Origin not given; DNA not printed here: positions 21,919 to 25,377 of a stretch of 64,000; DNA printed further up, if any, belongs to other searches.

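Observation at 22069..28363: Split sensory system: periplasmic Y_Y_Y propeller fused to a degenerate GGDEF, convergent with a 7TM-PAS-HK-REC-AraC hybrid kinase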

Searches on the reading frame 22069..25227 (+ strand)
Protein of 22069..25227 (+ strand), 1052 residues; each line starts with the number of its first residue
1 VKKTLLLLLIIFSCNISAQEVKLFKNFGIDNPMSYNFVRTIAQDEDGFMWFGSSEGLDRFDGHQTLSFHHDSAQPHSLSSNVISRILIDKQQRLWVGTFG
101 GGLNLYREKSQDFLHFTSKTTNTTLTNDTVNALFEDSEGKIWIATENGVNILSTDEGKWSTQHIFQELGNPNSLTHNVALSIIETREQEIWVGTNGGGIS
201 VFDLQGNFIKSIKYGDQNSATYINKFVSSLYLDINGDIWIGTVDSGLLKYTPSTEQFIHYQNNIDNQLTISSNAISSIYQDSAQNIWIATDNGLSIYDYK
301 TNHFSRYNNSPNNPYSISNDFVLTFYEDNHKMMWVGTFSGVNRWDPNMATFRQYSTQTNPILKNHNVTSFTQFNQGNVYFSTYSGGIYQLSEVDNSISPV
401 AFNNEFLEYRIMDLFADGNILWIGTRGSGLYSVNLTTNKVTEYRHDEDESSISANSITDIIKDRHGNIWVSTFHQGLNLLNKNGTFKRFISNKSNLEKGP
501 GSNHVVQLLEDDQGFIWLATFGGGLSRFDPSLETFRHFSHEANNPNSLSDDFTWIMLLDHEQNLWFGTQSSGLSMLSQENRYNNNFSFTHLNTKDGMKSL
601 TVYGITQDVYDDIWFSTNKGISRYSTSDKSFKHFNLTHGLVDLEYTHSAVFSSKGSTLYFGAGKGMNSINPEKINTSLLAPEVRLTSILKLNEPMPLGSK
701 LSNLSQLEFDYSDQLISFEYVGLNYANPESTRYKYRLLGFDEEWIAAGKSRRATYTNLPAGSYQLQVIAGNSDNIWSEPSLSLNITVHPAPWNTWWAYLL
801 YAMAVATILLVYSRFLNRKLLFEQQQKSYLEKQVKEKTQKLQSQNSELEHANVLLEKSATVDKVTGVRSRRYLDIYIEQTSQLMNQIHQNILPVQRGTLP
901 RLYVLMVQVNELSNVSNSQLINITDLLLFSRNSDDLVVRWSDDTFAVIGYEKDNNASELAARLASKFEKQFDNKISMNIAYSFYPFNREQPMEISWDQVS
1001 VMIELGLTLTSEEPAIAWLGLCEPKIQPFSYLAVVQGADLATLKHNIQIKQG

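Call 3: search_protein_families(library=pfam, proteins=[window:22069-25227:+], max_evalue=0.1)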
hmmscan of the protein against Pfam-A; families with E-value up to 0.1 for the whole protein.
window:22069-25227:+ (1052 aa): 9 families
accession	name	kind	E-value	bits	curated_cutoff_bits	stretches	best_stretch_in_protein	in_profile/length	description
PF07494.17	Reg_prop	-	3.6e-52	168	20.4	8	125-147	2-24/24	Two component regulator propeller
PF07495.19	Y_Y_Y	-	8.8e-20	70.8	26.6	1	724-788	1-65/65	Y_Y_Y domain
PF23748.1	Beta-prop_LRRK2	-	2.9e-07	30.2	26.9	0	74-121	267-314/359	LRRK2 beta propeller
PF08450.18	SGL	-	3.4e-07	30.6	26.3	0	423-478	55-109/246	SMP-30/Gluconolactonase/LRE-like region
PF00990.26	GGDEF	-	6e-06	26.6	23.8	1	859-972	1-115/161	Diguanylate cyclase, GGDEF domain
PF15533.11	Ntox33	-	0.0061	17.5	28.4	0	446-470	25-48/65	Bacterial toxin 33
PF23743.1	Beta-prop_BBS7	-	0.02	14.6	27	0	581-635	31-84/299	BBS7 beta-propeller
PF11197.13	DUF2835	-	0.063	13.7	25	0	267-296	6-35/71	Protein of unknown function (DUF2835)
PF23754.1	Beta-prop_IP5PC_F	-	0.065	12.5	27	0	131-211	292-362/392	IP5P C-F beta-propeller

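Call 4: search_protein_families(library=ncbifam, proteins=[window:22069-25227:+], max_evalue=0.1)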
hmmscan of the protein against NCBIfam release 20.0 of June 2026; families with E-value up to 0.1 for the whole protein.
window:22069-25227:+ (1052 aa): 4 families
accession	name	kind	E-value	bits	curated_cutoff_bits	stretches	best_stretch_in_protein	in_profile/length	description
NF052228.1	T9SS_PorZ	equivalog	8.2e-37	127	260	5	33-199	428-610/757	type IX secretion system anionic LPS delivery protein PorZ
TIGR03421.1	FeS_CyaY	equivalog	0.00098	19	53.25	0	280-305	53-78/104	iron donor protein CyaY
NF007423.1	PRK09966.1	equivalog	0.0015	17.5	325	0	839-884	219-264/390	diguanylate cyclase DgcN/YfiN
TIGR02209.1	ftsL_broad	equivalog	0.066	13.2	42.45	0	799-850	8-59/85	cell division protein FtsL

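Call 5: find_homologous_proteins(query=window:22069-25227:+)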
Query window:22069-25227:+ (1052 aa): 7857 proteins with E <= 0.001 among 8000 candidates; the best 120 are listed.
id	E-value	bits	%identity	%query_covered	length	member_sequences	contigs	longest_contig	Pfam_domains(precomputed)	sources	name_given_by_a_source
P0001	0.0e+0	2396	100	100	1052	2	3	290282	PF07495.20,PF23748.2,PF07494.18,PF00990.27,PF08450.19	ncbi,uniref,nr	ncbi:two-component regulator propeller domain-containing protein [Colwellia hornerae]|uniref:two-com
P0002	0.0e+0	2061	85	100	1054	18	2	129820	PF07495.20,PF23748.2,PF07494.18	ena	-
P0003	0.0e+0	2048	85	99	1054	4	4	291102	PF07495.20,PF23748.2,PF07494.18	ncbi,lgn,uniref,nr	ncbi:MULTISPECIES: two-component regulator propeller domain-containing protein [unclassified Colwell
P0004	0.0e+0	1988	82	100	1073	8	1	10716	PF07495.20,PF23748.2,PF07494.18,PF00990.27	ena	-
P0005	0.0e+0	1979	82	100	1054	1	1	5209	PF07495.20,PF23748.2,PF07494.18,PF00990.27,PF08450.19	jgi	jgi:ligand-binding sensor domain-containing protein/GGDEF domain-containing protein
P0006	0.0e+0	1964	81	100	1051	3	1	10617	PF07495.20,PF23748.2,PF07494.18,PF00990.27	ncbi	ncbi:MAG: ligand-binding sensor domain-containing protein/GGDEF domain-containing protein [Colwellia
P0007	0.0e+0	1957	81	100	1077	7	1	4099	PF07495.20,PF23748.2,PF07494.18,PF00990.27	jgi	jgi:ligand-binding sensor domain-containing protein/GGDEF domain-containing protein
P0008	0.0e+0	1940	80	100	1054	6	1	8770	PF07495.20,PF23748.2,PF07494.18,PF00990.27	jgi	-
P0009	0.0e+0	1931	80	99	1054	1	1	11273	PF07495.20,PF23748.2,PF07494.18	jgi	jgi:ligand-binding sensor domain-containing protein/GGDEF domain-containing protein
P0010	0.0e+0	1914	79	98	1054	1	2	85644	PF07495.20,PF23748.2,PF07494.18,PF00990.27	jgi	-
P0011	0.0e+0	1885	78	98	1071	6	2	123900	PF07495.20,PF23748.2,PF07494.18,PF00990.27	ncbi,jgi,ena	-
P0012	0.0e+0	1884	79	99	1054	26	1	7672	PF07495.20,PF23748.2,PF07494.18,PF08450.19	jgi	jgi:ligand-binding sensor domain-containing protein/GGDEF domain-containing protein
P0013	0.0e+0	1882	78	99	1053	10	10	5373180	PF07495.20,PF23748.2,PF07494.18,PF00990.27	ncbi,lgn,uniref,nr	ncbi:two-component regulator propeller domain-containing protein [Colwellia psychrerythraea]|uniref:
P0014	0.0e+0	1878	77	100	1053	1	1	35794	PF07495.20,PF23748.2,PF07494.18,PF00990.27,PF08450.19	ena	-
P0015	0.0e+0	1864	77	100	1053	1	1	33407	PF07495.20,PF23748.2,PF07494.18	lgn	-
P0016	0.0e+0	1855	77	100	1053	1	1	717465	PF07495.20,PF23748.2,PF07494.18,PF00990.27,PF08450.19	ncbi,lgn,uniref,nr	ncbi:ligand-binding sensor domain-containing protein [Colwellia sp. 12G3]|uniref:ligand-binding sens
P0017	0.0e+0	1848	76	99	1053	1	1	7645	PF07495.20,PF23748.2,PF07494.18,PF00990.27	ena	-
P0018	0.0e+0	1846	76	99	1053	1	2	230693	PF07495.20,PF23748.2,PF07494.18,PF00990.27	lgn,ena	-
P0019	0.0e+0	1845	76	99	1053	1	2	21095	PF07495.20,PF23748.2,PF07494.18,PF00990.27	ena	-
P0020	0.0e+0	1845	76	99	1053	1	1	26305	PF07495.20,PF23748.2,PF07494.18,PF00990.27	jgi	jgi:ligand-binding sensor domain-containing protein/GGDEF domain-containing protein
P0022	0.0e+0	1842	76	99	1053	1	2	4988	PF07495.20,PF23748.2,PF07494.18,PF00990.27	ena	-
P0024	0.0e+0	1841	76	99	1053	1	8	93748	PF07495.20,PF23748.2,PF07494.18,PF00990.27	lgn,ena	-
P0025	0.0e+0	1840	76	99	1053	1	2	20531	PF07495.20,PF23748.2,PF07494.18,PF00990.27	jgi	-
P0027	0.0e+0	1833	76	99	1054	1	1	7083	PF07495.20,PF23748.2,PF07494.18,PF00990.27,PF08450.19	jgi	jgi:ligand-binding sensor domain-containing protein/GGDEF domain-containing protein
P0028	0.0e+0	1829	75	98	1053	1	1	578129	PF07495.20,PF23748.2,PF07494.18,PF00990.27,PF08450.19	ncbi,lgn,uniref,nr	ncbi:ligand-binding sensor domain-containing protein [Colwellia psychrerythraea]|uniref:Diguanylate 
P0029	0.0e+0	1827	75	99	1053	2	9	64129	PF07495.20,PF23748.2,PF07494.18,PF00990.27,PF08450.19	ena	-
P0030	0.0e+0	1825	75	100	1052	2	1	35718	PF07495.20,PF23748.2,PF07494.18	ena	-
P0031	0.0e+0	1814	77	97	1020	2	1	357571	PF07495.20,PF23748.2,PF07494.18,PF00990.27,PF08450.19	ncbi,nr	ncbi:diguanylate cyclase [Colwellia sp. 75C3]|nr:diguanylate cyclase [Colwellia sp. 75C3]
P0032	0.0e+0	1807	74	100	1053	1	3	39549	PF07495.20,PF23748.2,PF07494.18,PF00990.27,PF08450.19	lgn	-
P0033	0.0e+0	1807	74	100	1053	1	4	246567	PF07495.20,PF23748.2,PF07494.18,PF00990.27,PF08450.19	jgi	-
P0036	0.0e+0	1765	75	97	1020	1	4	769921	PF07495.20,PF23748.2,PF07494.18,PF00990.27,PF08450.19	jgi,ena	-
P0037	0.0e+0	1764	73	100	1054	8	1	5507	PF07495.20,PF23748.2,PF07494.18,PF00990.27,PF08450.19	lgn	-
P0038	0.0e+0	1763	75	97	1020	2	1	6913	PF07495.20,PF23748.2,PF07494.18,PF00990.27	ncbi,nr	ncbi:MAG: triple tyrosine motif-containing protein [Colwellia sp.]|nr:triple tyrosine motif-containi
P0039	0.0e+0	1749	72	100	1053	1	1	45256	PF07495.20,PF23748.2,PF07494.18,PF00990.27,PF08450.19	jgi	jgi:ligand-binding sensor domain-containing protein/GGDEF domain-containing protein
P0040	0.0e+0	1723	73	97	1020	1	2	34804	PF07495.20,PF23748.2,PF07494.18,PF08450.19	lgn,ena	-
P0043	0.0e+0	1696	69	100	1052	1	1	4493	PF07495.20,PF23748.2,PF07494.18,PF00990.27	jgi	jgi:ligand-binding sensor domain-containing protein/GGDEF domain-containing protein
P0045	0.0e+0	1667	69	98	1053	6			PF07495.20,PF23748.2,PF07494.18,PF00990.27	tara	tara:strand:- start:4071 stop:7232 length:3162 start_codon:yes stop_codon:yes gene_type:complete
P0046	0.0e+0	1651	67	100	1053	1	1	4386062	PF07495.20,PF23748.2,PF07494.18,PF00990.27,PF08450.19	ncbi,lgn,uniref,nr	ncbi:ligand-binding sensor domain-containing protein [Thalassotalea atypica]|uniref:ligand-binding s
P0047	0.0e+0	1647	67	100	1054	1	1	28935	PF07495.20,PF23748.2,PF07494.18,PF00990.27,PF08450.19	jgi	jgi:ligand-binding sensor domain-containing protein/GGDEF domain-containing protein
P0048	0.0e+0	1644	68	100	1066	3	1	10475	PF07495.20,PF23748.2,PF07494.18,PF00990.27,PF08450.19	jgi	-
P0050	0.0e+0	1637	67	100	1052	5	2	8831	PF07495.20,PF23748.2,PF07494.18,PF08450.19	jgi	-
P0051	0.0e+0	1634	68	100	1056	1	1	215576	PF07495.20,PF23748.2,PF07494.18,PF00990.27,PF08450.19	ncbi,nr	ncbi:MAG: diguanylate cyclase [Colwellia sp.]|nr:diguanylate cyclase [Colwellia sp.]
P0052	0.0e+0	1634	67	100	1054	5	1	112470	PF07495.20,PF23748.2,PF07494.18,PF00990.27,PF08450.19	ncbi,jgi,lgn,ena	-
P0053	0.0e+0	1634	67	99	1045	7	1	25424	PF07495.20,PF23748.2,PF07494.18,PF00990.27,PF08450.19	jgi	-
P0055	0.0e+0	1621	65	100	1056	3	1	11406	PF07495.20,PF23748.2,PF07494.18,PF00990.27,PF08450.19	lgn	-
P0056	0.0e+0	1621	68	100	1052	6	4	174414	PF07495.20,PF23748.2,PF07494.18,PF08450.19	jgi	-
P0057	0.0e+0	1617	67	99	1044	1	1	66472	PF07495.20,PF23748.2,PF07494.18,PF00990.27,PF08450.19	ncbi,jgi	ncbi:MAG: ligand-binding sensor domain-containing protein/GGDEF domain-containing protein [Alteromon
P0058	0.0e+0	1616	67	99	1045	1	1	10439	PF07495.20,PF23748.2,PF07494.18,PF00990.27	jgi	-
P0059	0.0e+0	1608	65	100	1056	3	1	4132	PF07495.20,PF23748.2,PF07494.18,PF00990.27,PF08450.19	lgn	-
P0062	0.0e+0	1565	65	97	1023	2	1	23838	PF07495.20,PF23748.2,PF07494.18,PF00990.27,PF08450.19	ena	-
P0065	0.0e+0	1546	65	100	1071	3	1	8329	PF07495.20,PF23748.2,PF07494.18,PF13570.14,PF00990.27,PF08450.19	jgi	jgi:ligand-binding sensor domain-containing protein/GGDEF domain-containing protein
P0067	0.0e+0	1540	62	100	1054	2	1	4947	PF07495.20,PF23748.2,PF07494.18,PF00990.27,PF08450.19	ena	-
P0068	0.0e+0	1531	63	99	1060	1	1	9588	PF07495.20,PF23748.2,PF07494.18,PF00990.27,PF08450.19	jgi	-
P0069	0.0e+0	1531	62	100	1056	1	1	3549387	PF07495.20,PF23748.2,PF07494.18,PF00990.27,PF08450.19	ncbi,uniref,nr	ncbi:diguanylate cyclase [Thalassotalea sp. LPB0316]|uniref:ligand-binding sensor domain-containing 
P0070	0.0e+0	1517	63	97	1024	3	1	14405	PF07495.20,PF23748.2,PF07494.18,PF00990.27,PF08450.19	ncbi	-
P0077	0.0e+0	1495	61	99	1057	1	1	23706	PF07495.20,PF23748.2,PF07494.18,PF00990.27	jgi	jgi:ligand-binding sensor domain-containing protein/GGDEF domain-containing protein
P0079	0.0e+0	1493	63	97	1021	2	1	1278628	PF07495.20,PF23748.2,PF07494.18,PF23754.2,PF08450.19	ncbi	ncbi:two-component regulator propeller domain-containing protein [Colwelliaceae bacterium 6471]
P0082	0.0e+0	1487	62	100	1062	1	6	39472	PF07495.20,PF23748.2,PF07494.18,PF00990.27,PF08450.19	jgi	-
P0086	0.0e+0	1475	60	100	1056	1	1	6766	PF07495.20,PF23748.2,PF07494.18,PF00990.27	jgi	jgi:ligand-binding sensor domain-containing protein/GGDEF domain-containing protein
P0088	0.0e+0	1471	62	97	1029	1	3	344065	PF07495.20,PF23748.2,PF07494.18,PF00990.27,PF08450.19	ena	-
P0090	0.0e+0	1466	61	97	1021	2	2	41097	PF07495.20,PF23748.2,PF07494.18,PF00990.27,PF08450.19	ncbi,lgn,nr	ncbi:two-component regulator propeller domain-containing protein [Colwellia chukchiensis]|nr:two-com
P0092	0.0e+0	1461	60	100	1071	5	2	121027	PF07495.20,PF23748.2,PF07494.18,PF00990.27,PF08450.19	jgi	jgi:ligand-binding sensor domain-containing protein/GGDEF domain-containing protein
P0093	0.0e+0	1461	59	100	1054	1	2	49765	PF07495.20,PF23748.2,PF07494.18,PF00990.27,PF08450.19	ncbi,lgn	-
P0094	0.0e+0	1460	60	100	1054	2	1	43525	PF07495.20,PF23748.2,PF07494.18,PF14870.13,PF00990.27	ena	-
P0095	0.0e+0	1454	60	100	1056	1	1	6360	PF07495.20,PF23748.2,PF07494.18,PF00990.27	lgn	-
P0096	0.0e+0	1453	61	97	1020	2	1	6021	PF07495.20,PF23748.2,PF07494.18,PF08450.19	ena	-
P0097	0.0e+0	1450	60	100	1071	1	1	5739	PF07495.20,PF23748.2,PF07494.18,PF00990.27,PF08450.19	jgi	jgi:ligand-binding sensor domain-containing protein/GGDEF domain-containing protein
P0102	0.0e+0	1441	59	100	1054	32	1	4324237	PF07495.20,PF23748.2,PF07494.18,PF00990.27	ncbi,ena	-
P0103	0.0e+0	1437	59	98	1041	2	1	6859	PF07495.20,PF23748.2,PF07494.18,PF00990.27,PF08450.19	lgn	-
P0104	0.0e+0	1435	59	98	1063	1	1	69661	PF07495.20,PF23748.2,PF07494.18,PF00990.27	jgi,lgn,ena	-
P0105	0.0e+0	1434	58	100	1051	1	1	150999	PF07495.20,PF23748.2,PF07494.18,PF24807.2,PF00990.27,PF08450.19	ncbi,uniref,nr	ncbi:ligand-binding sensor domain-containing protein [Litorilituus lipolyticus]|uniref:Diguanylate c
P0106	0.0e+0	1433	60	97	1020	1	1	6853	PF07495.20,PF23748.2,PF07494.18,PF08450.19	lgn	-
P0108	0.0e+0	1431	60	98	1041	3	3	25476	PF07495.20,PF23748.2,PF07494.18,PF00990.27,PF08450.19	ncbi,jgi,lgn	ncbi:MAG: ligand-binding sensor domain-containing protein/GGDEF domain-containing protein [Cognatico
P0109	0.0e+0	1428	59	100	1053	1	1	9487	PF07495.20,PF23748.2,PF07494.18,PF00990.27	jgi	-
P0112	0.0e+0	1423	59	100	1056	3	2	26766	PF07495.20,PF23748.2,PF07494.18,PF00990.27,PF08450.19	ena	-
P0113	0.0e+0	1420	59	99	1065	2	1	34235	PF07495.20,PF23748.2,PF07494.18,PF00990.27,PF08450.19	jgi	-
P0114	0.0e+0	1413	59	100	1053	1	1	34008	PF07495.20,PF23748.2,PF07494.18,PF13570.14,PF00990.27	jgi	-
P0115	0.0e+0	1412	59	100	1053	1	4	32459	PF07495.20,PF23748.2,PF07494.18,PF13570.14,PF00990.27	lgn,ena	-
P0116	0.0e+0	1412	59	100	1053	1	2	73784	PF07495.20,PF23748.2,PF07494.18,PF13570.14,PF00990.27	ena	-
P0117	0.0e+0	1411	58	100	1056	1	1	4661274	PF07495.20,PF23748.2,PF07494.18,PF00990.27,PF08450.19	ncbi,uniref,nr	ncbi:ligand-binding sensor domain-containing protein [Cognaticolwellia beringensis]|uniref:Diguanyla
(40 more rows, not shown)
